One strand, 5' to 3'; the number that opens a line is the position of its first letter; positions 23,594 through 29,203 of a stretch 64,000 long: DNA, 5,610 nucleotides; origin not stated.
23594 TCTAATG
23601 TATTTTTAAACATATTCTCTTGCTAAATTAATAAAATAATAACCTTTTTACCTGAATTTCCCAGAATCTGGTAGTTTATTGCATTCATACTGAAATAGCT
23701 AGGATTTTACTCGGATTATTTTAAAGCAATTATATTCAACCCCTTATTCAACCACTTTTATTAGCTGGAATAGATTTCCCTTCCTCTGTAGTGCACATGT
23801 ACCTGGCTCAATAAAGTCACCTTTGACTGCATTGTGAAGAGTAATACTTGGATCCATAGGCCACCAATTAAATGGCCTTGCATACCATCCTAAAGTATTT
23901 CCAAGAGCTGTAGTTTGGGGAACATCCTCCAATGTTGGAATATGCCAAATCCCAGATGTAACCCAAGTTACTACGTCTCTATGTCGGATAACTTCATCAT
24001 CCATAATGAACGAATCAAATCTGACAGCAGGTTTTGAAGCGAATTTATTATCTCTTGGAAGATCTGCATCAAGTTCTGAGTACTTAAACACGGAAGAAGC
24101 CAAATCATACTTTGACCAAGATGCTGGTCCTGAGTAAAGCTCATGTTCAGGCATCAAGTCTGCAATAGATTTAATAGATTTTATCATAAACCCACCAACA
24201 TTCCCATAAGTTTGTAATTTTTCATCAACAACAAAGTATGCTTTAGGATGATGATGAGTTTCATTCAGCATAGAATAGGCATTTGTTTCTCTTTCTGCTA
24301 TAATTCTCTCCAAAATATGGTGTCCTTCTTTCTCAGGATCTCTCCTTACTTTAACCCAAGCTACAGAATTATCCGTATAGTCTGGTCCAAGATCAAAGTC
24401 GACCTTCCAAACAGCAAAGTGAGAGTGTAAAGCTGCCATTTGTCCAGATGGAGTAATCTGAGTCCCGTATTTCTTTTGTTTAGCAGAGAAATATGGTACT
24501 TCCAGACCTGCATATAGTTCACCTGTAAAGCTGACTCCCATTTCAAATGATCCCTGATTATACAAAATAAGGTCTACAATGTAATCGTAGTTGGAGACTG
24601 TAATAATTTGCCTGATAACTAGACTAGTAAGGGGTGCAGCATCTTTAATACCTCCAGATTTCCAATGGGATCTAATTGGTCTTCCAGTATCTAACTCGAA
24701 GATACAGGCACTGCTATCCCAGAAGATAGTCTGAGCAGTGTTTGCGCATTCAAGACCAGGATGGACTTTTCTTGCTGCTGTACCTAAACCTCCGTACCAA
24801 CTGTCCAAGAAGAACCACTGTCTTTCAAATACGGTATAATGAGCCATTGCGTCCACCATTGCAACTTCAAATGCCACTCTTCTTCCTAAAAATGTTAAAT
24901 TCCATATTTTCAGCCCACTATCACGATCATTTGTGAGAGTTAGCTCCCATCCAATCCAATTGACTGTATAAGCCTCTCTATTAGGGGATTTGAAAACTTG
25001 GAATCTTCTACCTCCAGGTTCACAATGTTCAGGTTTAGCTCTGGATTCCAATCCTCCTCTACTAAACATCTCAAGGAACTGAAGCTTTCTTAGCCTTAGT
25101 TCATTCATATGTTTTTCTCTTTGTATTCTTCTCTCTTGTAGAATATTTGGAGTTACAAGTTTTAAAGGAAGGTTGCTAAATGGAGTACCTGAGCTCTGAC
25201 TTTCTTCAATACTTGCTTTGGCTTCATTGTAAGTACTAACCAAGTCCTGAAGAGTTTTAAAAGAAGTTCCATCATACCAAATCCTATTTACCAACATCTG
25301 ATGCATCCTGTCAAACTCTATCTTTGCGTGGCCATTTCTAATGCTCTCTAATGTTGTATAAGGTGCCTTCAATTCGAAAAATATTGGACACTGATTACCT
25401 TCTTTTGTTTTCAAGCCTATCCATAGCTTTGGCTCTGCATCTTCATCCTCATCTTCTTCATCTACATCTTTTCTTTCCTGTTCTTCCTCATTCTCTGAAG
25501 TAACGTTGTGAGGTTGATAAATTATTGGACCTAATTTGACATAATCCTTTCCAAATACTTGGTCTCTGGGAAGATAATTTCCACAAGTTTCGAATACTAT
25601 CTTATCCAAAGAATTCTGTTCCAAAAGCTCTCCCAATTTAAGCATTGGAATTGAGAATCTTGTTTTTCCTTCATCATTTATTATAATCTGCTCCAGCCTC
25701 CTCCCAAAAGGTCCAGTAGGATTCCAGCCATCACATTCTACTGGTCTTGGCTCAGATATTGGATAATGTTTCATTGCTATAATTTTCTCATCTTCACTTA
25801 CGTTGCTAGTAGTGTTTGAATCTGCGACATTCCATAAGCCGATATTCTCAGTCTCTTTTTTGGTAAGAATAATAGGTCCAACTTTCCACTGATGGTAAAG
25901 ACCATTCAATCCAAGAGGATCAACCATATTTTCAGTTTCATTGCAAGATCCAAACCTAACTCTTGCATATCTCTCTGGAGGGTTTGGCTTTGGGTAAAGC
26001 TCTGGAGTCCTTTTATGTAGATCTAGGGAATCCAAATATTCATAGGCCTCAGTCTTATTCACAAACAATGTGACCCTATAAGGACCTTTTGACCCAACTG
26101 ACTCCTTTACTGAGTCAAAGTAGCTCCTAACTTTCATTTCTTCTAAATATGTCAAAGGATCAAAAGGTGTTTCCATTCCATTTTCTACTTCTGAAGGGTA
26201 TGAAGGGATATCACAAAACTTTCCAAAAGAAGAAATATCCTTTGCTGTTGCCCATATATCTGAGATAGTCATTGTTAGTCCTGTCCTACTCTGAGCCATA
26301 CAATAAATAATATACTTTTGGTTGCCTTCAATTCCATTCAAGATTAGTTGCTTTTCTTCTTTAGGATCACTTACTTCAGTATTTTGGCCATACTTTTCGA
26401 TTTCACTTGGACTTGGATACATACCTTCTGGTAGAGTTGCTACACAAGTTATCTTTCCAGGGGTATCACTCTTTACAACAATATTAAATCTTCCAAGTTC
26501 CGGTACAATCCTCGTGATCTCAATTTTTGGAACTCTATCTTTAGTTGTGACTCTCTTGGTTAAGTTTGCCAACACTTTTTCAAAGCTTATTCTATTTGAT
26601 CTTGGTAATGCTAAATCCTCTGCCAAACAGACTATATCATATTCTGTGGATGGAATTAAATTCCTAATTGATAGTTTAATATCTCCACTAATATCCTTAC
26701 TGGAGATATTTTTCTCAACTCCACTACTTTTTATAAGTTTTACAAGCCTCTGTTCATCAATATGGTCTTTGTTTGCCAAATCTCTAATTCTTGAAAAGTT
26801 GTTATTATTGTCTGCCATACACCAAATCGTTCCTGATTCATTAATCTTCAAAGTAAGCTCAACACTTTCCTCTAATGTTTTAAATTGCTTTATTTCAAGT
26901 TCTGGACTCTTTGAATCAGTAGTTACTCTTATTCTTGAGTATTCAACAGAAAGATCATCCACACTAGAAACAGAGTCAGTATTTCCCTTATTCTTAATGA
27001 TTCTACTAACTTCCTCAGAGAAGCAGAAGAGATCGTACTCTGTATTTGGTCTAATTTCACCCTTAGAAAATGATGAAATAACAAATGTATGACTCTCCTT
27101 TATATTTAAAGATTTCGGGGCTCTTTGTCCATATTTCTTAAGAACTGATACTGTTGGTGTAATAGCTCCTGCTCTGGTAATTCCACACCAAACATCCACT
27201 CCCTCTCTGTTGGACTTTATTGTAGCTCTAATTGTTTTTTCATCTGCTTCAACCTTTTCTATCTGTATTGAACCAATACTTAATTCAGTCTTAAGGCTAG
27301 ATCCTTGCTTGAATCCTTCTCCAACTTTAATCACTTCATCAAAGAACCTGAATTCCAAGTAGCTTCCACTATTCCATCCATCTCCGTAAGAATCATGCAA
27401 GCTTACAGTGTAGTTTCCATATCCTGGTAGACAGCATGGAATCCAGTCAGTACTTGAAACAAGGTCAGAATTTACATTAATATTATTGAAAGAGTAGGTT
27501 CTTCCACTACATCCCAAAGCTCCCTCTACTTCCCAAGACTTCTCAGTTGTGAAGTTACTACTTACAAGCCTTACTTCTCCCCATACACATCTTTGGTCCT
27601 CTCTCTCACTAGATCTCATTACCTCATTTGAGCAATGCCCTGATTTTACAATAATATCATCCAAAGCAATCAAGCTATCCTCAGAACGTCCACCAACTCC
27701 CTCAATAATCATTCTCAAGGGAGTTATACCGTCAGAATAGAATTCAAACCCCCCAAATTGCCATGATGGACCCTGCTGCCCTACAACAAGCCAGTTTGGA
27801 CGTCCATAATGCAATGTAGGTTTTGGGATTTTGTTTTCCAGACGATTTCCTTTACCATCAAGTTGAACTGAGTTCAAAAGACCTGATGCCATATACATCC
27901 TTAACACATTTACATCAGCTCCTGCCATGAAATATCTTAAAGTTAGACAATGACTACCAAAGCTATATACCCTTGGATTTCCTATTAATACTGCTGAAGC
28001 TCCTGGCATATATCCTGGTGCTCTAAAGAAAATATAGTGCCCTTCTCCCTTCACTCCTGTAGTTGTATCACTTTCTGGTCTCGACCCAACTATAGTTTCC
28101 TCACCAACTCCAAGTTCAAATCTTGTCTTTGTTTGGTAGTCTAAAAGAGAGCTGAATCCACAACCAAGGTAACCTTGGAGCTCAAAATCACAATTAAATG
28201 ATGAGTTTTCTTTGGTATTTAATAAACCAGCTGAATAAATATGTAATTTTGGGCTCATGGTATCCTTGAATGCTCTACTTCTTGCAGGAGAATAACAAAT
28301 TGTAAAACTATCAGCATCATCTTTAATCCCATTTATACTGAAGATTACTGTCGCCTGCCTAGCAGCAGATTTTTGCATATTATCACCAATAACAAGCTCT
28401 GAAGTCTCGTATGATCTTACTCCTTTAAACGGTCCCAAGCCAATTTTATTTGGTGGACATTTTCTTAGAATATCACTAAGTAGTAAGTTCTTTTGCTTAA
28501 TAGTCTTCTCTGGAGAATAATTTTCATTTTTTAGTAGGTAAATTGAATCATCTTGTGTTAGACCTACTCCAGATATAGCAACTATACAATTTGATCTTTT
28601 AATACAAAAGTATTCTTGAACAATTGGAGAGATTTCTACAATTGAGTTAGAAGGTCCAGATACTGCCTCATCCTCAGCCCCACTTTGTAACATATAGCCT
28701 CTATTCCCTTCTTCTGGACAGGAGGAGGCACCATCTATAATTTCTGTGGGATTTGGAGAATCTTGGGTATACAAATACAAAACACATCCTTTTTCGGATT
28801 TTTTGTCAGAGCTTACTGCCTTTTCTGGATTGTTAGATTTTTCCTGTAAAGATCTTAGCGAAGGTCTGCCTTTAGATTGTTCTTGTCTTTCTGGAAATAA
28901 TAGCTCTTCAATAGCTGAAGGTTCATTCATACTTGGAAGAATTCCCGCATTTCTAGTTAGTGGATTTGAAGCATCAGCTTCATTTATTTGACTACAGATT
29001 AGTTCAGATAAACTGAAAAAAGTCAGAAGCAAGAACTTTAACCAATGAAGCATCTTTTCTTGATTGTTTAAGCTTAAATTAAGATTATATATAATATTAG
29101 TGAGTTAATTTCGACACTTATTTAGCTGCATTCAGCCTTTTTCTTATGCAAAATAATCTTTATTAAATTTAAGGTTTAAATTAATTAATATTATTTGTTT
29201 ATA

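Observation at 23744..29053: Secreted MAM-domain + copper amine oxidase fusion with intact TPQ catalytic machinery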

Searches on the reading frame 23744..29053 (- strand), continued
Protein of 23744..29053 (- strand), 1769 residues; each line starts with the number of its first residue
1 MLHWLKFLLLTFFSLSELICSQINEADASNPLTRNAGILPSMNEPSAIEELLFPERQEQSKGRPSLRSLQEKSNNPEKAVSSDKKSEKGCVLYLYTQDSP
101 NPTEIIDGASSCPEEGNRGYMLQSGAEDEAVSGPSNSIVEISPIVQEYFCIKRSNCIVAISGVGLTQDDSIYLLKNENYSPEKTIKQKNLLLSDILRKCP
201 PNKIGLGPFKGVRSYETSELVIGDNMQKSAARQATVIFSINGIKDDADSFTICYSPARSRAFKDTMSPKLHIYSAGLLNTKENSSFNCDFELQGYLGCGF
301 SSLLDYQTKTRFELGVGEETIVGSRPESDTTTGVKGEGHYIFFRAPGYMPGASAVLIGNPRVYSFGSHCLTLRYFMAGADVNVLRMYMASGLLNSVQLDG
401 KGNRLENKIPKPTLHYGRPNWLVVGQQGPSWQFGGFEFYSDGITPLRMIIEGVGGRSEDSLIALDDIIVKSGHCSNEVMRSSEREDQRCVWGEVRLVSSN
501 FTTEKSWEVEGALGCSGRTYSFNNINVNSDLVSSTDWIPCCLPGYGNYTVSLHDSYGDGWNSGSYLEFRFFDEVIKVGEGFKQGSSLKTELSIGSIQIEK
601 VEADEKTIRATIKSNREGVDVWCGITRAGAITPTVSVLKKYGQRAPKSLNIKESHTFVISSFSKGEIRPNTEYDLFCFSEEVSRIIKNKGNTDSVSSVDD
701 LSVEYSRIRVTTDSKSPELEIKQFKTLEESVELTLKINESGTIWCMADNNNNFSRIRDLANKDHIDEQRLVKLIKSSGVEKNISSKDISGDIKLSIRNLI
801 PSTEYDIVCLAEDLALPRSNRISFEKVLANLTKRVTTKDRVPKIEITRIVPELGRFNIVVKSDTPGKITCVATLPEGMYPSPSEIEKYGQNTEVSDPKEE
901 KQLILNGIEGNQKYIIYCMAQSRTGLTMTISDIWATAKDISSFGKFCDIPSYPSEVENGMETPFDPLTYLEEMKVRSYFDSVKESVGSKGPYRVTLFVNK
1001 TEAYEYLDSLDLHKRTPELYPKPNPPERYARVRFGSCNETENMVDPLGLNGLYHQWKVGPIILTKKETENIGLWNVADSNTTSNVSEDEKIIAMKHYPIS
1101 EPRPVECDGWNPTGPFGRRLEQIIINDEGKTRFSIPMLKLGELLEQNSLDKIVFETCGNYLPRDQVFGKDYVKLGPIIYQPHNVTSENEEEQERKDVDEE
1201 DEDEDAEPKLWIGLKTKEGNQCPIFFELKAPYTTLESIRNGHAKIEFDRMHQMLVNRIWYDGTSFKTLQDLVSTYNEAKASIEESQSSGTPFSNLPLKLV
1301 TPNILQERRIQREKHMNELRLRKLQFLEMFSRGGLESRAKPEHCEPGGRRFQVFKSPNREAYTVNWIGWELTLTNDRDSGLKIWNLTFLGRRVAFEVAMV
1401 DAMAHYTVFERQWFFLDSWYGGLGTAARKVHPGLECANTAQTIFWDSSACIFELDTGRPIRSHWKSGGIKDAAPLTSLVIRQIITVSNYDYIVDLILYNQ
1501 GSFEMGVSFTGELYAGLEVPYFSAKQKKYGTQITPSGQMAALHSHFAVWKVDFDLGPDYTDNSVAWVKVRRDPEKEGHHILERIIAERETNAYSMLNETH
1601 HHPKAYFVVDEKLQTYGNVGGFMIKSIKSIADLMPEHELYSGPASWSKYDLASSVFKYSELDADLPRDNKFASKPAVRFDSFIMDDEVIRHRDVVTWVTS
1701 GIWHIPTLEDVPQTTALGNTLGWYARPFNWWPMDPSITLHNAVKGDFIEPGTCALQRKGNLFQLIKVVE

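Call 68: search_solved_structures(query=A6, max_evalue=0.01, show_alignments=1)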
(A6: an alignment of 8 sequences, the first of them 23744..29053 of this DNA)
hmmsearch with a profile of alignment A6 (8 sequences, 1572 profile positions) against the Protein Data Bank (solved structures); distinct sequences matched with E-value up to 0.01: 58.
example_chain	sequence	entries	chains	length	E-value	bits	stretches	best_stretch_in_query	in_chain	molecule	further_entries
3hi7_A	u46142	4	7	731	1.6e-71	244.4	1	1074-1548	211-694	Amiloride-sensitive amine oxidase | Diamine oxidase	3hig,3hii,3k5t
3mph_A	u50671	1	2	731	6.1e-70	239.2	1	1074-1548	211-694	Amiloride-sensitive amine oxidase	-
3pgb_A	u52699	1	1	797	7.1e-63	215.8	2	1143-1560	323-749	Putative uncharacterized protein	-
1tu5_A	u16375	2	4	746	6.4e-60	206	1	1147-1560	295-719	Copper amine oxidase, liver isozyme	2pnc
2c10_A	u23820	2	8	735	2.6e-59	203.9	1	1147-1560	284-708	MEMBRANE COPPER AMINE OXIDASE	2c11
4btw_A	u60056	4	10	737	2.6e-59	203.9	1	1147-1560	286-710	MEMBRANE PRIMARY AMINE OXIDASE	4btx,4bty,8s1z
3ala_A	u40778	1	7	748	2.8e-59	203.8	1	1147-1560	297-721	Membrane primary amine oxidase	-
1pu4_A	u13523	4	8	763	3e-59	203.7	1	1147-1560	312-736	Membrane copper amine oxidase | MEMBRANE PRIMARY AMINE OXIDASE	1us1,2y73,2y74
1n9e_A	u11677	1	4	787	4.1e-52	180.1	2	1131-1544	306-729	LYSYL OXIDASE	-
1rky_A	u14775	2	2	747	5.2e-52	179.7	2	1131-1544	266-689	lysyl oxidase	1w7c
1ksi_A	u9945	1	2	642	2.8e-29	104.4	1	1152-1541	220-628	COPPER AMINE OXIDASE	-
1w2z_A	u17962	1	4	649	2.8e-29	104.4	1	1152-1541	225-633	AMINE OXIDASE, COPPER CONTAINING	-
3loy_A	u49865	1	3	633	9.3e-29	102.7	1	1167-1540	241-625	copper amine oxidase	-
8yt7_A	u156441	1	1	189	1.8e-25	91.8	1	225-404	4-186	Scavenger receptor SR-C-like protein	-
1d6u_A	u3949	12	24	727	6.6e-25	89.9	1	1151-1542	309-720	COPPER AMINE OXIDASE | AMINE OXIDASE | PRIMARY AMINE OXIDASE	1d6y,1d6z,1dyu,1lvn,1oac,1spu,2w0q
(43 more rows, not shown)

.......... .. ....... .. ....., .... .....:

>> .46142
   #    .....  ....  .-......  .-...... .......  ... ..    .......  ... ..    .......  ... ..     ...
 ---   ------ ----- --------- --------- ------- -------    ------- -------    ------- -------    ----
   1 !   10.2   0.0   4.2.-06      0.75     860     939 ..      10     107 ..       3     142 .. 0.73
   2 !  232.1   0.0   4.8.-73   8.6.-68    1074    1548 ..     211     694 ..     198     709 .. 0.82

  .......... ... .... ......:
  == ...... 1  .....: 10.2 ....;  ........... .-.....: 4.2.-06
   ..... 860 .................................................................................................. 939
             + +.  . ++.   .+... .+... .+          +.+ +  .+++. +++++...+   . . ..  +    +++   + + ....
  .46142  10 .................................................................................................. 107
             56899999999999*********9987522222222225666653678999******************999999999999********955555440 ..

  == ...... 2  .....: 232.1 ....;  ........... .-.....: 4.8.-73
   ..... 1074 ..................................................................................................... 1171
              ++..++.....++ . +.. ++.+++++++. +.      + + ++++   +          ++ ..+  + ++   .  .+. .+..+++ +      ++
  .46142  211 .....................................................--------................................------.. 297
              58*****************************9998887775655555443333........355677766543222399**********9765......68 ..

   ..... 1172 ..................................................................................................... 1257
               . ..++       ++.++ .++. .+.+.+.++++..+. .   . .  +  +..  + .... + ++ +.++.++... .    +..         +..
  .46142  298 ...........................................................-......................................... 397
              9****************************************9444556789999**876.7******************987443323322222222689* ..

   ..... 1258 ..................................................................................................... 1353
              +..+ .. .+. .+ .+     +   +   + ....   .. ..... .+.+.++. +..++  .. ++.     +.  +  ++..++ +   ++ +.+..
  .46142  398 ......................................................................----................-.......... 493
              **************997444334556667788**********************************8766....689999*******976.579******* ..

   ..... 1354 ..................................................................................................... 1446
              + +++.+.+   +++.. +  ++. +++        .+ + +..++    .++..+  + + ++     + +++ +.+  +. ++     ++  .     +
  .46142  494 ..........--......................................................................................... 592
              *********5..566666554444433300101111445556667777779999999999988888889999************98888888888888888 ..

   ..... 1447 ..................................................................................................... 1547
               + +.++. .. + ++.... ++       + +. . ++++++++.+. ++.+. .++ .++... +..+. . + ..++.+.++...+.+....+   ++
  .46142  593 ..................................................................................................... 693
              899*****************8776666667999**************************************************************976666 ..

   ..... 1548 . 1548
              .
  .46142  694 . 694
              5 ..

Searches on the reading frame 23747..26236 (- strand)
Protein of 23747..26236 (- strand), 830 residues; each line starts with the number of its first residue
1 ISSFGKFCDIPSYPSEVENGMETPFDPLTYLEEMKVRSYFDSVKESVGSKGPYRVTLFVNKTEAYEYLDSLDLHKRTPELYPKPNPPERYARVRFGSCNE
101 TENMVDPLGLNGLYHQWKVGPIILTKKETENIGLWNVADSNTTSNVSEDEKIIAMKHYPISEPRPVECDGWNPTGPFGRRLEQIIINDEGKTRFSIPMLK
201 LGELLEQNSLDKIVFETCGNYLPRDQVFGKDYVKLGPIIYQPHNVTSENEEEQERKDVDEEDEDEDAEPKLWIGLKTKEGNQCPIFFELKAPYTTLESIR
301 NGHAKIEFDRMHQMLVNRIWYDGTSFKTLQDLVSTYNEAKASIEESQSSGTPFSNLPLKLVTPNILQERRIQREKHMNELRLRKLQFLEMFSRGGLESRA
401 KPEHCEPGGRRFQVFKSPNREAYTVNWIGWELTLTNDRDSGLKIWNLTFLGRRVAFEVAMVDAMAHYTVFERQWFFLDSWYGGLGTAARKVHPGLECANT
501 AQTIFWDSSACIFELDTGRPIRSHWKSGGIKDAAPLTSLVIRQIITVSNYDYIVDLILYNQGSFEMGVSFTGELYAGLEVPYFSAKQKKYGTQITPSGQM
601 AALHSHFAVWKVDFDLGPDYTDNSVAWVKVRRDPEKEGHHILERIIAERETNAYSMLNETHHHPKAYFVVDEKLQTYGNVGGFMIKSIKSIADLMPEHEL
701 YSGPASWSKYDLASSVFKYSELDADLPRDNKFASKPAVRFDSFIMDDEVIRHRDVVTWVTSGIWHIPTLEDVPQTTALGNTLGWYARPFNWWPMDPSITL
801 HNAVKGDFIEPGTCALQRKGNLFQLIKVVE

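Call 40: predict_structure(alignment_id=A4)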
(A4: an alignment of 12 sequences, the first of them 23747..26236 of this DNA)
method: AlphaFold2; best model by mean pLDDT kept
length: 830 residues; sequences in the alignment: 12
mean_pLDDT: 38.0   pTM: 0.26
mean pLDDT of the five models: 38.0, 36.3, 36.0, 34.3, 32.8
residues with pLDDT >= 90: 0; 70-90: 53; 50-70: 93; < 50: 684
segments of 3 or more residues with pLDDT < 50: 1-28, 100-104, 106-109, 131-153, 166-269, 271-286, 294-302, 317-329, 347-356, 360-370, 372-374, 376-539, 543-830
pLDDT, mean of each block of 10 residues (from residue 1): 23 26 41 75 65 65 70 81 77 65 48 71 68 29 30 64 51 25 24 24 25 24 32 38 34 29 36 43 46 47 53 52 43 56 47 46 43 47 38 24 26 37 40 35 39 38 26 23 25 39 43 40 28 38 43 46 39 25 26 23 25 31 40 42 39 36 24 27 34 29 24 24 24 26 29 27 24 21 23 24 26 22 29
secondary structure, 60 per line:
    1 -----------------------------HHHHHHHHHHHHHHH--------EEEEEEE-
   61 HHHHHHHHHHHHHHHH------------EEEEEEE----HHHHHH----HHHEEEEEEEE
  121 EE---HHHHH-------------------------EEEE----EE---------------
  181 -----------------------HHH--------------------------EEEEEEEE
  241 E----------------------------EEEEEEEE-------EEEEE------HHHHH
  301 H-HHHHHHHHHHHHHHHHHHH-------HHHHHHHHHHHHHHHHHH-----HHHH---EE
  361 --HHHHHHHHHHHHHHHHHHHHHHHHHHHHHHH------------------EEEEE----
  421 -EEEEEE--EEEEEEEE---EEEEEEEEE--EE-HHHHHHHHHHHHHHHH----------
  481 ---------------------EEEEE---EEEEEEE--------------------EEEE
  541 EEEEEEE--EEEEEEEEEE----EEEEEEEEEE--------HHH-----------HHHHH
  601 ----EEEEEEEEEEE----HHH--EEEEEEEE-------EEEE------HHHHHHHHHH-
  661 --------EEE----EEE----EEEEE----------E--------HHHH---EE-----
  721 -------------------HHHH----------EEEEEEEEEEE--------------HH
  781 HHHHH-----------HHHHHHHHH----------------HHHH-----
elements in order (helices of 4 or more, strands of 3 or more residues): H30-44 E53-59 H61-76 E89-95 H100-105 E113-122 H126-130 E156-159 E233-241 E270-277 E285-289 H296-301 H303-321 H329-346 H352-355 H363-393 E412-416 E422-427 E430-437 E441-449 H455-470 E502-506 E510-516 E537-547 E550-559 E564-573 H596-600 E605-615 E625-632 E640-643 H650-659 E669-671 E676-678 E683-687 H707-710 H740-743 E754-764 H779-785 H797-805 H822-825
